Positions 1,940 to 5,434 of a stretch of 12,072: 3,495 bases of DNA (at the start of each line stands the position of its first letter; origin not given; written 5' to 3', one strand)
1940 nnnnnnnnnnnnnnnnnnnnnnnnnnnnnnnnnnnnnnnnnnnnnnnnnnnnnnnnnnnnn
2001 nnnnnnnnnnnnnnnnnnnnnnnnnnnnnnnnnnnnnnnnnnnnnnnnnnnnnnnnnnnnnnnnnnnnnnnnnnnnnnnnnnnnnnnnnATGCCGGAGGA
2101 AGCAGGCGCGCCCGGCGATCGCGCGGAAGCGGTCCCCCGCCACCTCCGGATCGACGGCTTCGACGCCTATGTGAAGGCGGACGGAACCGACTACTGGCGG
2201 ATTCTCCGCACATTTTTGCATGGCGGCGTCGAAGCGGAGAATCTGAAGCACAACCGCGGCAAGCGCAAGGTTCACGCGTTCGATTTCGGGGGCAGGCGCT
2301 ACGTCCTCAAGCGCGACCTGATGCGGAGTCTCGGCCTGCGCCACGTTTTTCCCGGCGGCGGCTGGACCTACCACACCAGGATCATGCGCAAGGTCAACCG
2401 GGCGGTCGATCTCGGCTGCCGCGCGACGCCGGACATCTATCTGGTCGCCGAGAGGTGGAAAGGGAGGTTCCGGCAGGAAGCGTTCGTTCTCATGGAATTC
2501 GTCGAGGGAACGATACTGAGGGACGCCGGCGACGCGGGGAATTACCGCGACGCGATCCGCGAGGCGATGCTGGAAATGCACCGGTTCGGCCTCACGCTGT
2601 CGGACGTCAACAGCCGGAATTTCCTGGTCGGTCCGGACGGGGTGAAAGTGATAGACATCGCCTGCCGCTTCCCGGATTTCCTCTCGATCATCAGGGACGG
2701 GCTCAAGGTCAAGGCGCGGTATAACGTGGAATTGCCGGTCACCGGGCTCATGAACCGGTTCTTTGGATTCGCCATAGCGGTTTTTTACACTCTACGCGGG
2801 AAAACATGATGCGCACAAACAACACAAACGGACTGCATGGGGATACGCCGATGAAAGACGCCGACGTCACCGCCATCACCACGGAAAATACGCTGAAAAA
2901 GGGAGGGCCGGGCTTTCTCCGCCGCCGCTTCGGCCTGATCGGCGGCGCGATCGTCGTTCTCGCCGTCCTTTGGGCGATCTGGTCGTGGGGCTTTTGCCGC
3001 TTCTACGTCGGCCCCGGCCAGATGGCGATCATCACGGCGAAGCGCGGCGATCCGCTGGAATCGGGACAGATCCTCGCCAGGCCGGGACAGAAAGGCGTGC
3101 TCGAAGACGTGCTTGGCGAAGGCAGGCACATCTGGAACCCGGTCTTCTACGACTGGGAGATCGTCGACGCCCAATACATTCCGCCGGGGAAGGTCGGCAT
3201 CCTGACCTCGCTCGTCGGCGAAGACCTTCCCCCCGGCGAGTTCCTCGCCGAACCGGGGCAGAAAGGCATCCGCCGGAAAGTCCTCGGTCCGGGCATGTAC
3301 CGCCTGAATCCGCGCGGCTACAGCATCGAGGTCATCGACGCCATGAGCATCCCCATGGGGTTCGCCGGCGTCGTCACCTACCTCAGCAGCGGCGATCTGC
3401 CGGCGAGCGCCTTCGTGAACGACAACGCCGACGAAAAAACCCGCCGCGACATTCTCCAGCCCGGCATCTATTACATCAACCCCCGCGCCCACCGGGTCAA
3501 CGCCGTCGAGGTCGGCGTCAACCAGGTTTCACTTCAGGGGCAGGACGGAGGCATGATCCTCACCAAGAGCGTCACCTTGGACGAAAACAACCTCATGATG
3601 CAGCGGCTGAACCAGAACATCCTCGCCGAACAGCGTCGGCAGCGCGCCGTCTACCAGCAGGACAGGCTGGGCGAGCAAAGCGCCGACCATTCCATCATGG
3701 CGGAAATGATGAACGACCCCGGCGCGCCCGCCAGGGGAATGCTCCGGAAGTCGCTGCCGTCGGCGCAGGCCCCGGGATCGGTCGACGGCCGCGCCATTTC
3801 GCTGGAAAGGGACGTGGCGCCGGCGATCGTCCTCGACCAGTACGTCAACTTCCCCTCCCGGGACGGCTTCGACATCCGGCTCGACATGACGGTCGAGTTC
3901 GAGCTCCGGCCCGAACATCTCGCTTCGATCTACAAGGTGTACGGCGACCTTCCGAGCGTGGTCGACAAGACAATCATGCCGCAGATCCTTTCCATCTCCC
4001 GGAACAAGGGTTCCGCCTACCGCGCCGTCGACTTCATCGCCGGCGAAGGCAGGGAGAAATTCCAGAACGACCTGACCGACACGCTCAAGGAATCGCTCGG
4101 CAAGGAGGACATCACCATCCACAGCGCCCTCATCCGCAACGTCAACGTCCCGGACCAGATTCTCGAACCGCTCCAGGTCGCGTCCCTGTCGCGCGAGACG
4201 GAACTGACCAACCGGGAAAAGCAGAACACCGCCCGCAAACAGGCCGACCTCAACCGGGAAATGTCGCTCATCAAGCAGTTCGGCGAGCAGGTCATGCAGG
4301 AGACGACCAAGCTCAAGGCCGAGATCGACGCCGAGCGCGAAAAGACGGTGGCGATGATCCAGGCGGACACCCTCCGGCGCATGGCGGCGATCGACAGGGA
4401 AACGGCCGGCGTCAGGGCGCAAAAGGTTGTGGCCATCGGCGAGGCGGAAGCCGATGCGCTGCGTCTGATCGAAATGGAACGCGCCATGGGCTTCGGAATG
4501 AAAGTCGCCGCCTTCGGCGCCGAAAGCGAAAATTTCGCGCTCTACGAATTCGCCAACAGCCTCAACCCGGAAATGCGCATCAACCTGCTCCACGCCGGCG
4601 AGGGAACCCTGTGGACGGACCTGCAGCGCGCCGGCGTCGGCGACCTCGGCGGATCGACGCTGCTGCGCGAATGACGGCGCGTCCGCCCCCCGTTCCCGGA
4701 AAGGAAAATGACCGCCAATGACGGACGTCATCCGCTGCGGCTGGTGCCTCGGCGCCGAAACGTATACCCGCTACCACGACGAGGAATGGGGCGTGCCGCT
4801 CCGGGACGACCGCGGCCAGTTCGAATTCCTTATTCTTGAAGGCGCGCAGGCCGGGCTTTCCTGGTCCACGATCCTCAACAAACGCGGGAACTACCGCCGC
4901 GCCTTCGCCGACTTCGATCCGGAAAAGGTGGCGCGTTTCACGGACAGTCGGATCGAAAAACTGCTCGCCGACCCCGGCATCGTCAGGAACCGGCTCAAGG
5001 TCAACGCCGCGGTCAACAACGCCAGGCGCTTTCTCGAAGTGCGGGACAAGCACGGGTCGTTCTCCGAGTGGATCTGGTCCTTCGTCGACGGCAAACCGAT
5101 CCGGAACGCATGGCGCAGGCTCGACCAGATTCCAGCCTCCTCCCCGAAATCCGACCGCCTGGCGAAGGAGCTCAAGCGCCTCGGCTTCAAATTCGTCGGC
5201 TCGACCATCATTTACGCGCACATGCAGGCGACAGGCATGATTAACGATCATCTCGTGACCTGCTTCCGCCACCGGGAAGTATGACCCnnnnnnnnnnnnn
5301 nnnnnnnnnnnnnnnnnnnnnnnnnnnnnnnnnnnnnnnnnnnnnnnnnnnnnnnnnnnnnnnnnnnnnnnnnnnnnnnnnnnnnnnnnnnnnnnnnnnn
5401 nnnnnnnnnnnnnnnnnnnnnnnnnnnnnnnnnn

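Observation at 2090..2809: The embedded kinase has an atypical catalytic loop (L-S-D instead of H-x-D, single D in the DFD position) and a C-terminal hydrophobic tail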

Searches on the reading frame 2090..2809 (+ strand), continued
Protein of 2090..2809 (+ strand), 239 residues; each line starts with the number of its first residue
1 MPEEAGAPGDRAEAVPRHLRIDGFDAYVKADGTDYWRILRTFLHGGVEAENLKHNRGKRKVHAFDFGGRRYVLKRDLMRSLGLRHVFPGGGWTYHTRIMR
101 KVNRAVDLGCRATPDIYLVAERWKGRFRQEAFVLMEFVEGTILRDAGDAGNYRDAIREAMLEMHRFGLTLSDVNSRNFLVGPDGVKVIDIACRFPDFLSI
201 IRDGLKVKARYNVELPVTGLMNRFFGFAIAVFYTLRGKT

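Call 77: search_protein_families(library=pfam, proteins=[P0075, P0093, P0121, P0138, P0003, P0006, P0010, P0007, P0014, P0030], max_evalue=0.001)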
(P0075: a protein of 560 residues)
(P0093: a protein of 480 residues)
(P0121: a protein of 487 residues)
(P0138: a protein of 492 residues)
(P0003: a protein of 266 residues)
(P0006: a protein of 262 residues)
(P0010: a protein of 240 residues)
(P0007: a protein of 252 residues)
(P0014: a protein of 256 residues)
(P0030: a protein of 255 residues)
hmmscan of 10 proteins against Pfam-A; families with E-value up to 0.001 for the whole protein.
P0075 (560 aa): 1 family
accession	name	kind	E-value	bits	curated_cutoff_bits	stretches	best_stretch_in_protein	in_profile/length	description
PF01569.27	PAP2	-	7.8e-13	48.7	27.2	1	94-208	5-127/130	PAP2 superfamily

P0093 (480 aa): 3 families
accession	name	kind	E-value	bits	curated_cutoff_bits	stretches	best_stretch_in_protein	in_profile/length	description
PF01569.27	PAP2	-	1.1e-15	58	27.2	1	89-200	3-125/130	PAP2 superfamily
PF06176.17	WaaY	-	1e-13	51.9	20.3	1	231-398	13-179/229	Lipopolysaccharide core biosynthesis protein (WaaY)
PF14378.12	PAP2_3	-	3.5e-05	24.1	27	1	86-192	66-187/190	PAP2 superfamily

P0121 (487 aa): 4 families
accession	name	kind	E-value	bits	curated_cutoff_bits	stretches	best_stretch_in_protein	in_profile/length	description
PF06293.20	Kdo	-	1.3e-14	54.5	21.3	2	317-445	32-174/207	Lipopolysaccharide kinase (Kdo/WaaP) family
PF06176.17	WaaY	-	3e-06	27.5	20.3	0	376-451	121-192/229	Lipopolysaccharide core biosynthesis protein (WaaY)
PF00069.31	Pkinase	-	0.00022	21.2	31.7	0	370-439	70-144/263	Protein kinase domain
PF01163.29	RIO1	-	0.00075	19.6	22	0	373-460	81-170/187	RIO domain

P0138 (492 aa): 3 families
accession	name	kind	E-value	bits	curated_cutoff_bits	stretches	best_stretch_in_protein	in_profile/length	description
PF00535.33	Glycos_transf_2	-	1.4e-21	77.6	23.3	1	14-113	1-108/168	Glycosyl transferase family 2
PF06176.17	WaaY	-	2.3e-13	50.8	20.3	1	327-486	68-228/229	Lipopolysaccharide core biosynthesis protein (WaaY)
PF13704.12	Glyco_tranf_2_4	-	6.4e-05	23.8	27.5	1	20-94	1-82/98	Glycosyl transferase family 2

P0003 (266 aa): 1 family
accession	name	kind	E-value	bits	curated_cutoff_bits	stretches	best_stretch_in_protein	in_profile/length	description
PF06176.17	WaaY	-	3.9e-11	43.5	20.3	1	113-239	80-206/229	Lipopolysaccharide core biosynthesis protein (WaaY)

P0006 (262 aa): 1 family
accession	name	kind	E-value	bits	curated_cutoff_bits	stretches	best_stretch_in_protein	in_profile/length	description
PF06176.17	WaaY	-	9.7e-12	45.4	20.3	1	94-240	68-210/229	Lipopolysaccharide core biosynthesis protein (WaaY)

P0010 (240 aa): 1 family
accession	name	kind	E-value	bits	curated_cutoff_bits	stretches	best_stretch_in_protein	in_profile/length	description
PF06176.17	WaaY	-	1.2e-15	58.2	20.3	1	98-221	84-208/229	Lipopolysaccharide core biosynthesis protein (WaaY)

P0007 (252 aa): 2 families
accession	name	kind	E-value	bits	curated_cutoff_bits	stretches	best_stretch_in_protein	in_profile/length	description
PF06176.17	WaaY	-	1.5e-22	80.8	20.3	1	8-235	3-227/229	Lipopolysaccharide core biosynthesis protein (WaaY)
PF00069.31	Pkinase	-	0.00076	19.4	31.7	1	125-181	84-141/263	Protein kinase domain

P0014 (256 aa): 1 family
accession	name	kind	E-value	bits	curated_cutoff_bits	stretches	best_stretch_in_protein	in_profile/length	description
PF06176.17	WaaY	-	1.1e-08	35.5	20.3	1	73-229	51-205/229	Lipopolysaccharide core biosynthesis protein (WaaY)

P0030 (255 aa): 1 family
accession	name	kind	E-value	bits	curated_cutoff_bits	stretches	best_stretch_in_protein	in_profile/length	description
PF06176.17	WaaY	-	8.3e-07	29.3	20.3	1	82-216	56-192/229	Lipopolysaccharide core biosynthesis protein (WaaY)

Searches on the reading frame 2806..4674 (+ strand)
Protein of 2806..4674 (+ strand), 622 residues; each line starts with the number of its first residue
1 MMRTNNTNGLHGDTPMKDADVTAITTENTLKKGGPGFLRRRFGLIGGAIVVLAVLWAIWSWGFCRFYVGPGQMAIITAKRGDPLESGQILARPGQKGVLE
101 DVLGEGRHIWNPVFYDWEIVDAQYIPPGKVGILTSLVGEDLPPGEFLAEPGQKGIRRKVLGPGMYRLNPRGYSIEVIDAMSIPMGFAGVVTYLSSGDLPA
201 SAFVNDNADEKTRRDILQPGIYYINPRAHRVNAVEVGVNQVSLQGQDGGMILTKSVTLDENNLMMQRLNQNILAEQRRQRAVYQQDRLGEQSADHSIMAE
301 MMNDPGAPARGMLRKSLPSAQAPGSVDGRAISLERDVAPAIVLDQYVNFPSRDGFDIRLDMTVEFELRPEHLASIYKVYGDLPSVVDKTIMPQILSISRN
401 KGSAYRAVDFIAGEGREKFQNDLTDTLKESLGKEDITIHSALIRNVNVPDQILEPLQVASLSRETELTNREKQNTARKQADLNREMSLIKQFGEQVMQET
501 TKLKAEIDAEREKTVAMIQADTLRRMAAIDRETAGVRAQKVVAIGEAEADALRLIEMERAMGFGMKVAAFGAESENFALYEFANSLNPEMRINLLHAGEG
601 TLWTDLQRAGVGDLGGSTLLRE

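Call 3: search_protein_families(library=pfam, proteins=[window:2806-4674:+], max_evalue=1)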
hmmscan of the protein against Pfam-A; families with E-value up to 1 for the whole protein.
window:2806-4674:+ (622 aa): 2 families
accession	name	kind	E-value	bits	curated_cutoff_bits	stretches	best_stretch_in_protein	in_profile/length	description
PF01145.31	Band_7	-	2.4e-18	67.2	23.6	1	182-480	3-176/176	SPFH domain / Band 7 family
PF15186.11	TEX13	-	0.63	10.2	27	0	441-521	48-128/150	Testis-expressed sequence 13 protein family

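Call 4: search_protein_families(library=ncbifam, proteins=[window:2806-4674:+], max_evalue=1)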
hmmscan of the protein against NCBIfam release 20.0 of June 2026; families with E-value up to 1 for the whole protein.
window:2806-4674:+ (622 aa): 0 families

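Call 18: search_protein_families(library=padloc, proteins=[window:2806-4674:+], max_evalue=0.1)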
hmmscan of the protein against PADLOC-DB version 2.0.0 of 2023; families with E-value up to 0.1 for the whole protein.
window:2806-4674:+ (622 aa): 0 families

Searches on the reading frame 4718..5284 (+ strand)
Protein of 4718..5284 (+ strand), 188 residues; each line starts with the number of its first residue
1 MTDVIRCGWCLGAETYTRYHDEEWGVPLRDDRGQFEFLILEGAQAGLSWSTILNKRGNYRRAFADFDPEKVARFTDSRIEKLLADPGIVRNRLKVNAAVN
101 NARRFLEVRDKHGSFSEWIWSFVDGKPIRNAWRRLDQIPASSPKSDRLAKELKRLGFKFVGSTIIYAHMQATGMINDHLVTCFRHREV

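Call 3: search_protein_families(library=pfam, proteins=[window:4718-5284:+], max_evalue=1)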
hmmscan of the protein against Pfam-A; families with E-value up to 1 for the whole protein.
window:4718-5284:+ (188 aa): 1 family
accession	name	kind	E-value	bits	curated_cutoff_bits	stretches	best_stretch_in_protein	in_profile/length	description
PF03352.18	Adenine_glyco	-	4.2e-81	271.5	25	1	9-185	1-177/177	Methyladenine glycosylase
